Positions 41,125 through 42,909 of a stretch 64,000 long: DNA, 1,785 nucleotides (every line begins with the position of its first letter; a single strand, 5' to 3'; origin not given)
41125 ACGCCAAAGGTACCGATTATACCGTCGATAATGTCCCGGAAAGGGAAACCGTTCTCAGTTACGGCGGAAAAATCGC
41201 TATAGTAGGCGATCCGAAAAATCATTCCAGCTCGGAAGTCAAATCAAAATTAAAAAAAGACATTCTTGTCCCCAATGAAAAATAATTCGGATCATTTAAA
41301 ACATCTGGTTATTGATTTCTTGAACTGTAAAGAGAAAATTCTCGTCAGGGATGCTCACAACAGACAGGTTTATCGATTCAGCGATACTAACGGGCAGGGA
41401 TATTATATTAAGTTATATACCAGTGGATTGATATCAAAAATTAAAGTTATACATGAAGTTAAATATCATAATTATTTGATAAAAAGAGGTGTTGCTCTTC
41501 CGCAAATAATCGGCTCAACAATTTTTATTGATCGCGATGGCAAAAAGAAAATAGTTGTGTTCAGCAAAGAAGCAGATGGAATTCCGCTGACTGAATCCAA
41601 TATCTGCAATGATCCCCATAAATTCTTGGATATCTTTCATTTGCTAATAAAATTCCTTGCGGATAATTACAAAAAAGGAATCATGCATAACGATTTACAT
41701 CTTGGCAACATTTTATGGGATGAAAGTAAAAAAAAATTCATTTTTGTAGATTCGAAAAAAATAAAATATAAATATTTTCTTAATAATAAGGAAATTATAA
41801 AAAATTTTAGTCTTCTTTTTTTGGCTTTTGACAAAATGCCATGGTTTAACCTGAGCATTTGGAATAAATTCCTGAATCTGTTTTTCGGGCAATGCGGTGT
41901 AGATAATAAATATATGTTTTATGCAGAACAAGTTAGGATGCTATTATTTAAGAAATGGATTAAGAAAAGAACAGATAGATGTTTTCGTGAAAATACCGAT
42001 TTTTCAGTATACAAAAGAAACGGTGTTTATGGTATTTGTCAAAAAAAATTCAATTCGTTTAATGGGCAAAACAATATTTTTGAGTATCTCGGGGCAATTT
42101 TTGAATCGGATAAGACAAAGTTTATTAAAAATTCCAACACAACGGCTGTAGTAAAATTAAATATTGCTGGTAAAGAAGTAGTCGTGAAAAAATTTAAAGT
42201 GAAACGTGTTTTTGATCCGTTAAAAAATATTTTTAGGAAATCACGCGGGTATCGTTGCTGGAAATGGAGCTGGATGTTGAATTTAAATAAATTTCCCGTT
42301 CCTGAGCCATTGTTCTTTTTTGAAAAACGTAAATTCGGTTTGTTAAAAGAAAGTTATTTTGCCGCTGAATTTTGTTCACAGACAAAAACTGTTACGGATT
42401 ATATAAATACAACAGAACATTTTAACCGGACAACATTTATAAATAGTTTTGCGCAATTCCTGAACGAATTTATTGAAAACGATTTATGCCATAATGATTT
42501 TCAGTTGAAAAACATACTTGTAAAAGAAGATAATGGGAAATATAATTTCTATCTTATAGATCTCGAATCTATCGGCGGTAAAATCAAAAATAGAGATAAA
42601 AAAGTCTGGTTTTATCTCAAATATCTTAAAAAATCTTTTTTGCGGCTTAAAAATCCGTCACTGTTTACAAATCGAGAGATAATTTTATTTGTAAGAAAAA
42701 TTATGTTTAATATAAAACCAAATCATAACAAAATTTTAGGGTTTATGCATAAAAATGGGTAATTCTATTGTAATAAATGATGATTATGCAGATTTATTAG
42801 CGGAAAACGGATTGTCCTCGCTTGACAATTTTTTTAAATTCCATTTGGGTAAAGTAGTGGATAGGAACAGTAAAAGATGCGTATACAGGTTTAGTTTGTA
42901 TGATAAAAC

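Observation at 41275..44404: Two adjacent genes that each encode tandem Kdo/WaaP-type LPS-kinase-like domains (four kinase-like domains in a row) inside the LPS-core operon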

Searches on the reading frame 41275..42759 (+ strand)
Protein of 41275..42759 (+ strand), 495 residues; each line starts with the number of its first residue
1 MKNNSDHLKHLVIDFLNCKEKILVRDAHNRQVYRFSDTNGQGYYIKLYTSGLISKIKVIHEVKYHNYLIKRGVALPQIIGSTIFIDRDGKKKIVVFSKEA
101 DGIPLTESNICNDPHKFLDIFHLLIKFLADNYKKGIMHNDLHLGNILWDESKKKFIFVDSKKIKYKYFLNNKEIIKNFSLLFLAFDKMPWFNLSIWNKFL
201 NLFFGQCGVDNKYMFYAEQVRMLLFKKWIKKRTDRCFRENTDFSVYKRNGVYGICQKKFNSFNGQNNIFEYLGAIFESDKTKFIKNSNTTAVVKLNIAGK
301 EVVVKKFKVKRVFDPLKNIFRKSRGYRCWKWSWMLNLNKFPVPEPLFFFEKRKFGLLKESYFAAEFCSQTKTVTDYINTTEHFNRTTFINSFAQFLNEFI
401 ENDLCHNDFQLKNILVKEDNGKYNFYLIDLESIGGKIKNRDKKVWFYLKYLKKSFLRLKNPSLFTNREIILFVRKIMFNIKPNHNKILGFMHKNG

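Call 3: search_protein_families(library=pfam, proteins=[window:41275-42759:+], max_evalue=1)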
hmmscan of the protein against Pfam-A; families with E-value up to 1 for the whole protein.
window:41275-42759:+ (495 aa): 11 families
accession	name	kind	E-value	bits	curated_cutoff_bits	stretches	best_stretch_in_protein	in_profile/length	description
PF06293.20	Kdo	-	8.1e-13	48.7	21.3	2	333-461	66-192/207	Lipopolysaccharide kinase (Kdo/WaaP) family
PF01636.29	APH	-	5.3e-09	36.6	23.2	1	120-154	154-187/239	Phosphotransferase enzyme family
PF01633.27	Choline_kinase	-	9.5e-06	25.6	29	2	386-431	145-189/300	Choline/ethanolamine kinase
PF22303.2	OspG_kinase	-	1.7e-05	25.3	27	1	95-173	65-140/152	Protein kinase OspG, kinase domain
PF03109.22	ABC1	-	9.2e-05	22.1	22.9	1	122-159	173-210/244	ABC1 atypical kinase-like domain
PF10707.15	YrbL-PhoP_reg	-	0.0042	17.2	31.5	1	370-430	93-152/185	PhoP regulatory network protein YrbL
PF00069.31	Pkinase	-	0.0068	16.3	31.7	1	115-153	98-136/263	Protein kinase domain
PF01163.29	RIO1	-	0.014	15.4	22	0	90-159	79-147/187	RIO domain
PF19974.5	TCAD9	-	0.051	13.2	40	0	107-152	273-315/429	Ternary complex associated domain 9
PF18708.6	MapZ_C2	-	0.099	13.3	27.6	0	405-433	39-67/94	MapZ extracellular C-terminal domain 2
PF17667.7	Pkinase_fungal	-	0.15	11.2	24.1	0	113-154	284-326/387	Fungal protein kinase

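Call 4: search_protein_families(library=ncbifam, proteins=[window:41275-42759:+], max_evalue=1)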
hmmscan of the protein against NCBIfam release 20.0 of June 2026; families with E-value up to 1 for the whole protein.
window:41275-42759:+ (495 aa): 9 families
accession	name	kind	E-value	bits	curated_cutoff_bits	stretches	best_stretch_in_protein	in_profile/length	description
NF002475.0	PRK01723.1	equivalog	4.9e-11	42.1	142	2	321-460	84-216/241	3-deoxy-D-manno-octulosonic acid kinase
NF038151.1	lanthi_synth_III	equivalog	6.6e-08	31.4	575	2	386-432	339-382/833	class III lanthionine synthetase LanKC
TIGR03724.2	arch_bud32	equivalog_domain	1.2e-05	24.9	125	2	293-430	6-128/193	KEOPS complex kinase/ATPase Bud32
TIGR01982.1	UbiB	equivalog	0.00014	20.6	487.55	1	99-159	238-299/436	2-polyprenylphenol 6-hydroxylase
NF008738.0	PRK11768.1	equivalog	0.00047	19.6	194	1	131-159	194-219/327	serine/threonine protein kinase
NF007174.0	PRK09605.1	equivalog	0.0045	15.5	447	1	375-431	425-471/535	bifunctional N(6)-L-threonylcarbamoyladenine synthase/serine/threonine protein kinase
NF033068.1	APH_3p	equivalog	0.019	14.5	205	0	31-122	25-108/255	APH(3') family aminoglycoside O-phosphotransferase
NF038150.1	lanthi_synth_IV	equivalog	0.25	9.6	650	0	384-432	299-344/851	class IV lanthionine synthetase LanL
NF041316.1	NleH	equivalog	0.5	9.8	450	1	128-160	237-269/304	type III secretion system effector kinase NleH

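Call 9: search_solved_structures(query=window:41275-42759:+, max_evalue=0.1, show_alignments=2)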
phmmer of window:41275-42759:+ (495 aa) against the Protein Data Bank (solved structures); distinct sequences matched with E-value up to 0.1: 9.
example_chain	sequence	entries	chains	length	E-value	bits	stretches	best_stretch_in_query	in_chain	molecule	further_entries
9av6_A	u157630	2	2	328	0.018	17.2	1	121-159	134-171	non-specific serine/threonine protein kinase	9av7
6sui_A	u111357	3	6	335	0.02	17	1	128-181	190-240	Phosphotransferase enzyme family protein | Phosphotransferase enzyme family protein, amicoumacin kinase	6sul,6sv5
8vf6_A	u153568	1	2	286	0.021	16.9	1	346-425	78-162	Serine/threonine-protein kinase 33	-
4q5e_A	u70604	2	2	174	0.048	15.8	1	100-172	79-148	Protein kinase OspG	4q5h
6sum_A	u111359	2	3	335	0.068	15.3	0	22-79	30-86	AMICOUMACIN KINASE | APH domain-containing protein, amicoumacin kinase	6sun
4bvu_A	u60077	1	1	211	0.071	15.2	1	100-172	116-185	PROTEIN KINASE OSPG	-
7sza_A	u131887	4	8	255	0.076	15.1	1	366-458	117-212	EKC/KEOPS complex subunit TP53RK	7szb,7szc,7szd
9fl9_B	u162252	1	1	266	0.084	15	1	366-458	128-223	EKC/KEOPS complex subunit TP53RK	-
6wqx_C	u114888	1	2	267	0.085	15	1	366-458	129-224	EKC/KEOPS complex subunit TP53RK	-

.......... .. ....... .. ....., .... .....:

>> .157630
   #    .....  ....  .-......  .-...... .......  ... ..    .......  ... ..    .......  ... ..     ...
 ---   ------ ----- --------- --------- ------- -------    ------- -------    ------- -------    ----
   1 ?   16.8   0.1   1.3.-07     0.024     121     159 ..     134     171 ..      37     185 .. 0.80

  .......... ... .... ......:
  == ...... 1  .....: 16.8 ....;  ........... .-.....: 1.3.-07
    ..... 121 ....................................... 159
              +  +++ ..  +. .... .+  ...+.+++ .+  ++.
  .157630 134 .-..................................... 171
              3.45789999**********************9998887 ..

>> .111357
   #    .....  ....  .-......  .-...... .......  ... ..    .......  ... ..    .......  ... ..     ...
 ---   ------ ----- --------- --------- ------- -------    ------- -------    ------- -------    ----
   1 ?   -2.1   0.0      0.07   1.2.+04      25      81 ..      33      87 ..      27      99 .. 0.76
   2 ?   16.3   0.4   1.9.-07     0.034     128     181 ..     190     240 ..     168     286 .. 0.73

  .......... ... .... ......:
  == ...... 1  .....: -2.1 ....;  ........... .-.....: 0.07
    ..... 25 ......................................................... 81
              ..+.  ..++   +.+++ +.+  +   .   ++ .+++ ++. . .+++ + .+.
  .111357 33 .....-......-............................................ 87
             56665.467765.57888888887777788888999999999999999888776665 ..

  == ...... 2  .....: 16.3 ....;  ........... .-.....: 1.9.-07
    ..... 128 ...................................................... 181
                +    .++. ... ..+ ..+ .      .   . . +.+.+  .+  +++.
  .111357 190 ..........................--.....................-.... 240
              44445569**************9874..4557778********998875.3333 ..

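Call 11: find_homologous_proteins(query=window:41275-42759:+, max_evalue=0.00001)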
Query window:41275-42759:+ (495 aa): 14 proteins with E <= 0.00001 among 7509 candidates.
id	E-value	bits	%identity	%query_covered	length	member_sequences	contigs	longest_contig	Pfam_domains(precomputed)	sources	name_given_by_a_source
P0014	0.0e+0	1117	99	100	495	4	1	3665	PF06293.21,PF03109.23,PF01633.27,PF01636.30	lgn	-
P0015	6.0e-169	581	54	97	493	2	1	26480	PF06293.21,PF03109.23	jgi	-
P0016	3.0e-97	345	39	95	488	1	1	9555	PF06293.21,PF22303.2,PF01163.29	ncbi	-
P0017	1.1e-85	307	38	95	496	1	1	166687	PF06293.21,PF00069.32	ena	-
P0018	4.1e-81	292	39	97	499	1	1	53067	PF06293.21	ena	-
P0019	9.2e-70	254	33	97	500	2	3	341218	PF06293.21,PF00069.32,PF03109.23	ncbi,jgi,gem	jgi:thiamine kinase-like enzyme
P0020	1.2e-57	214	42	52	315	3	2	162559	PF06293.21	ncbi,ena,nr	ncbi:hypothetical protein KDK77_09910 [bacterium]|nr:hypothetical protein [bacterium] MCP5462631.1 h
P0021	2.1e-34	137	26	74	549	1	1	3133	PF06293.21,PF07714.24,PF00069.32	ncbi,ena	-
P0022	7.7e-26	109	27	78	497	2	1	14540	PF06293.21,PF00069.32,PF03109.23,PF01636.30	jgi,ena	-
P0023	7.1e-24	103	26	86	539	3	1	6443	PF06293.21,PF00069.32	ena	-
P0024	2.0e-15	75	25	87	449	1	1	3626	PF06293.21,PF07714.24,PF00069.32,PF03109.23,PF01163.29,PF01636.30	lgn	-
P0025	7.6e-11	60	24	82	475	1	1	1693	PF06293.21,PF00069.32,PF03109.23,PF01163.29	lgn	-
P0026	5.9e-8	50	20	80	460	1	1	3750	PF06293.21,PF01163.29,PF01636.30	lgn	-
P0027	8.4e-7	46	21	41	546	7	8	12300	PF06293.21,PF00069.32,PF06176.17,PF01163.29,PF01636.30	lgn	-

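Call 35: predict_structure(alignment_id=A2)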
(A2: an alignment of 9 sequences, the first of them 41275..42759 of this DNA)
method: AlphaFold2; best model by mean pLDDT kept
length: 495 residues; sequences in the alignment: 9
mean_pLDDT: 87.1   pTM: 0.79
mean pLDDT of the five models: 87.1, 86.4, 86.2, 86.0, 85.1
residues with pLDDT >= 90: 259; 70-90: 197; 50-70: 31; < 50: 8
segments of 3 or more residues with pLDDT < 50: 493-495
pLDDT, mean of each block of 10 residues (from residue 1): 72 89 85 91 92 88 93 93 89 92 87 85 94 95 93 92 93 96 89 91 92 91 91 89 86 87 69 90 88 89 88 66 91 91 93 84 90 92 89 90 84 92 92 76 86 90 86 79 53 50
secondary structure, 60 per line:
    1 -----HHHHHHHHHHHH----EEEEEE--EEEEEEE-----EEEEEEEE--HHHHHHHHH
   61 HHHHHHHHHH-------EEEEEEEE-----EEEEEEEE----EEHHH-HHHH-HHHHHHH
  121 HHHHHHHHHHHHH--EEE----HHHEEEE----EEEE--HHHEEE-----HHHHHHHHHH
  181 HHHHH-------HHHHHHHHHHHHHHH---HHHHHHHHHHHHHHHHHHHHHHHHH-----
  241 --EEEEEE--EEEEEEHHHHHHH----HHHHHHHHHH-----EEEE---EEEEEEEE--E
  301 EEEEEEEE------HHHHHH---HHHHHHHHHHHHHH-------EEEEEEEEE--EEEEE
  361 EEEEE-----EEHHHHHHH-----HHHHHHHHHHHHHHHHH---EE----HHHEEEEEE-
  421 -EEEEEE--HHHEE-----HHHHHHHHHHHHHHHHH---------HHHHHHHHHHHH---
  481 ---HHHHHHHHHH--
elements in order: H6-17 E22-27 E30-36 E42-49 H52-70 E78-85 E91-98 H109-112 H114-133 E136-138 E146-149 E154-157 E163-165 H171-185 H193-207 H211-235 E243-248 E251-256 H257-263 H268-277 E283-286 E290-297 E300-308 H315-320 H324-337 E345-353 E356-365 H373-379 H385-401 E414-419 E422-427 H440-456 H466-477 H484-493

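Call 38: fold_search(model_id=the predicted structure, library=pdb)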
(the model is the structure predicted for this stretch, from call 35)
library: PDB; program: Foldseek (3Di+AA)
matches with E <= 10: 2000; with E <= 0.001: 1258
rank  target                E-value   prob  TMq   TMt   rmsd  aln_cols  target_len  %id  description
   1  7szc_C                2.8e-09  1.00  0.31  0.61   5.9       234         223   14  Crystal Structure Analysis of human PRPK complex with a compound (released 2022-12-14)
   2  6dfl_A                5.1e-09  1.00  0.37  0.69   4.4       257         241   13  WaaP in complex with acyl carrier protein (released 2019-04-03)
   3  7szc_A                2.2e-08  1.00  0.31  0.59   6.0       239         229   14  Crystal Structure Analysis of human PRPK complex with a compound (released 2022-12-14)
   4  7szb_C                2.2e-08  1.00  0.29  0.57   6.4       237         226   14  Crystal Structure Analysis of human PRPK complex with a compound (released 2023-01-25)
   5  7szd_A                3.0e-08  1.00  0.32  0.62   5.7       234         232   13  Crystal Structure Analysis of human PRPK complex with a compound (released 2022-12-14)
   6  7sza_C                4.2e-08  1.00  0.31  0.60   5.9       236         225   13  Crystal Structure Analysis of human PRPK complex with a compound (released 2023-01-25)
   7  6wqx_D                4.7e-08  1.00  0.32  0.62   5.7       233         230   14  Human PRPK-TPRKB complex (released 2021-02-17)
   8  7szb_A                6.3e-08  1.00  0.29  0.56   7.6       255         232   13  Crystal Structure Analysis of human PRPK complex with a compound (released 2023-01-25)
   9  6wqx_C                1.2e-07  1.00  0.32  0.63   6.3       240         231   13  Human PRPK-TPRKB complex (released 2021-02-17)
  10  7sza_A                1.3e-07  1.00  0.31  0.59   6.9       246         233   13  Crystal Structure Analysis of human PRPK complex with a compound (released 2023-01-25)
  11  6sum_B                2.3e-07  1.00  0.28  0.40  13.5       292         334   14  Amicoumacin kinase hAmiN in complex with AMP-PNP, MG2+ and Ami (released 2020-07-22)
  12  6sum_A                3.0e-07  1.00  0.31  0.43   6.9       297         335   13  Amicoumacin kinase hAmiN in complex with AMP-PNP, MG2+ and Ami (released 2020-07-22)
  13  8ewy_A                5.5e-07  1.00  0.25  0.13  19.0       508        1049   11  Structure of Janus Kinase (JAK) dimer complexed with cytokine receptor intracellular domain (released 2023-03-08)
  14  9av7                  8.1e-07  1.00  0.24  0.36   5.5       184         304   17  Crystal structure of CMGC family protein kinase from Trichomonas vaginalis (AMP-PNP) (released 2024-03-13)
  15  5t5t_A                8.6e-07  1.00  0.25  0.32  18.9       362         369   10  AMPK bound to allosteric activator (released 2017-03-29)
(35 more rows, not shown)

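Call 49: list_cluster_members(proteins=[P0022, P0023, P0024, P0025, P0026, P0027, P0016, P0039, P0053, P0096])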
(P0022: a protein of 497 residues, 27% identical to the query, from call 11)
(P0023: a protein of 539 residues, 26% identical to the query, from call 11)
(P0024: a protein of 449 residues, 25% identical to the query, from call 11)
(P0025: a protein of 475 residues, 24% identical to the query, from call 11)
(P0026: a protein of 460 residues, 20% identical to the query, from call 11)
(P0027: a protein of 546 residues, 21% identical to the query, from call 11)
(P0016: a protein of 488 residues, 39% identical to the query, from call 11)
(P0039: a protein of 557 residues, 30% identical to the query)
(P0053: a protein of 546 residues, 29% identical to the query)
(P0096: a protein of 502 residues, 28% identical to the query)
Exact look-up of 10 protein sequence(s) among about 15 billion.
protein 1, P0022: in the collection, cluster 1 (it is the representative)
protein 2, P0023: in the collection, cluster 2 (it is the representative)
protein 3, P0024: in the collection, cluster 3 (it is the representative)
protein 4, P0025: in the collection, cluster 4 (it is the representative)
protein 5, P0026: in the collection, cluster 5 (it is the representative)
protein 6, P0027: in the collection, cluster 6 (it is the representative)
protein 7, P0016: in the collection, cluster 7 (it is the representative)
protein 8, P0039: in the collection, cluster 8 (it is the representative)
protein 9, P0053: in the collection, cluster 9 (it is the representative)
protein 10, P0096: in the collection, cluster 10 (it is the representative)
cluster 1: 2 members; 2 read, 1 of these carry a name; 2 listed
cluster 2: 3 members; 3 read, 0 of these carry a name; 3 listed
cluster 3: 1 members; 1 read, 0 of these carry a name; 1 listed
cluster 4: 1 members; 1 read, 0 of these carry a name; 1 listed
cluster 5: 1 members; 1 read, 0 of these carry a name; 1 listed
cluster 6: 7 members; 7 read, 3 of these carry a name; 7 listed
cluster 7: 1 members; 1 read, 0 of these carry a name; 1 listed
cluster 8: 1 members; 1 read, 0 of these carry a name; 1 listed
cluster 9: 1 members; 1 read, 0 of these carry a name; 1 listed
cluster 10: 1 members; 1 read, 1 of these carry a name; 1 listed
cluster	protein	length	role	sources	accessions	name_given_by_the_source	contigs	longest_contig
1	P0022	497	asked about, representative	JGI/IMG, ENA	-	-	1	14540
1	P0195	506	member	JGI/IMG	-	tRNA A-37 threonylcarbamoyl transferase component Bud32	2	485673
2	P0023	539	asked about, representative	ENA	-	-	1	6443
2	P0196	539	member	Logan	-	-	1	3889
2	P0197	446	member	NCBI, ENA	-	-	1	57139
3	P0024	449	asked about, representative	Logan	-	-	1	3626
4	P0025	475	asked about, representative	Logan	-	-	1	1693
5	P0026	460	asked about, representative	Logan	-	-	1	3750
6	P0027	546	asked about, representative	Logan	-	-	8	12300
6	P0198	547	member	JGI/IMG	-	heptose II phosphotransferase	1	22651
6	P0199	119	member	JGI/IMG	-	heptose II phosphotransferase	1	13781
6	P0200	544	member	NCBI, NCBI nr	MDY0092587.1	MAG: lipopolysaccharide core heptose(II) kinase RfaY [Candidatus Vecturithrix sp.] | lipopolysaccharide core heptose(II) kinase RfaY [Candidatus Vecturithrix sp.]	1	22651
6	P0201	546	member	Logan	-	-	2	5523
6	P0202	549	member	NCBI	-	-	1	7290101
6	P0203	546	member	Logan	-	-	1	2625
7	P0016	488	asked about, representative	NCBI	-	-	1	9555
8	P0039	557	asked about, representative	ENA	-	-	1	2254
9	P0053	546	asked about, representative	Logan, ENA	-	-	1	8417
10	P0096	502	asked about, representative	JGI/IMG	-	heptose I phosphotransferase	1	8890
